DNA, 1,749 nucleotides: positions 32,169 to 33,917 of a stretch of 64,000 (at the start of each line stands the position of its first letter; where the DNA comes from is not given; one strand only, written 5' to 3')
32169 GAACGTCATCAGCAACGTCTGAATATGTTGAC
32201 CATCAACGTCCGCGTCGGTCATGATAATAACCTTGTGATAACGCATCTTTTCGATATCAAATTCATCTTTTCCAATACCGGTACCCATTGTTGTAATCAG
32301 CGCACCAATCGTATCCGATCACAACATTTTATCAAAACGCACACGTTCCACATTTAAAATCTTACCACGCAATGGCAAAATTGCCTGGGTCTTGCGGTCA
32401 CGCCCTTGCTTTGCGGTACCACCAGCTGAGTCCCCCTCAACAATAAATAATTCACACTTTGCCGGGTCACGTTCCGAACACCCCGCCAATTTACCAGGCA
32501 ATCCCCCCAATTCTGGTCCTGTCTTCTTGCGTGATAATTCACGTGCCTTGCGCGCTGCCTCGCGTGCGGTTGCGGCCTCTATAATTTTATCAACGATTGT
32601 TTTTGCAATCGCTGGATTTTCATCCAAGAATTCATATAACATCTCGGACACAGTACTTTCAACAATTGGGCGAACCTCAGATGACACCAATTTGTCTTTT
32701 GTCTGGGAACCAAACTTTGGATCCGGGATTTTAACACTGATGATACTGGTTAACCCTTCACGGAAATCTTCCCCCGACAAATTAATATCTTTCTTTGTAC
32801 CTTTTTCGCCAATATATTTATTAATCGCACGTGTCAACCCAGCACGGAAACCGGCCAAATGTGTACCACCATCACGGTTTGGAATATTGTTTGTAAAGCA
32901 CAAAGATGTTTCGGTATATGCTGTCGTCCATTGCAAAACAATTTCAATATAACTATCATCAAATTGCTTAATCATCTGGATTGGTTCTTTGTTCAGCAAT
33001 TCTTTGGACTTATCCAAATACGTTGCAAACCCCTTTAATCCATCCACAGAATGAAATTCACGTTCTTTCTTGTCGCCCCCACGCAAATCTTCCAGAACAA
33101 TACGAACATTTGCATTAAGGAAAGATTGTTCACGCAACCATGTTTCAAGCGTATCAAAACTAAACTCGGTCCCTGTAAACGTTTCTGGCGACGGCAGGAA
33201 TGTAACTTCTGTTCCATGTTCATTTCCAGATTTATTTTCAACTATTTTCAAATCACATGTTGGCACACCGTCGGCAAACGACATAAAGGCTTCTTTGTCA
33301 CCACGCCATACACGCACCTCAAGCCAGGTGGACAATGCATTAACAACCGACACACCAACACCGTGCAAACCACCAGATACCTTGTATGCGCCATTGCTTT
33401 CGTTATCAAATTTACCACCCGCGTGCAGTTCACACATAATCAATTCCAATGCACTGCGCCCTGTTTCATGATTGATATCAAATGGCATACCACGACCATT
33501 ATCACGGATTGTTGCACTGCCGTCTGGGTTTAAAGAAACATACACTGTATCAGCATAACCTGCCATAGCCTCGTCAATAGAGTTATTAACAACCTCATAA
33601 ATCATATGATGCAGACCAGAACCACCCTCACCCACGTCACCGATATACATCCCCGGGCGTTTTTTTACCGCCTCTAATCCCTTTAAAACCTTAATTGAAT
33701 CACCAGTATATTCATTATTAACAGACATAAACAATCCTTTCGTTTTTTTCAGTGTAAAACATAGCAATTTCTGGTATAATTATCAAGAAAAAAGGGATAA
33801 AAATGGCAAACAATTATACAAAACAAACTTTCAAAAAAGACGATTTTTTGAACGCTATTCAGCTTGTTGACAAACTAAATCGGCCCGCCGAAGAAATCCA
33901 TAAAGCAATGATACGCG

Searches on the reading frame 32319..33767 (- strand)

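Call 57: search_protein_families(library=pfam, proteins=[window:32319-33767:-], max_evalue=0.00001)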
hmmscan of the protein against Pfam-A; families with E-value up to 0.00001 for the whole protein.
window:32319-33767:- (482 aa): 3 families
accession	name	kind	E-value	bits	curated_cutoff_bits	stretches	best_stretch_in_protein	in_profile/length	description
PF00204.31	DNA_gyraseB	-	2.5e-55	187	27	1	243-410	1-172/173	DNA gyrase B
PF02518.31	HATPase_c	-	4.6e-13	50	26.4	1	51-192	5-107/111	Histidine kinase-, DNA gyrase B-, and HSP90-like ATPase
PF01751.28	Toprim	-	3.8e-06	27.4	23.1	0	439-475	1-37/96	Toprim domain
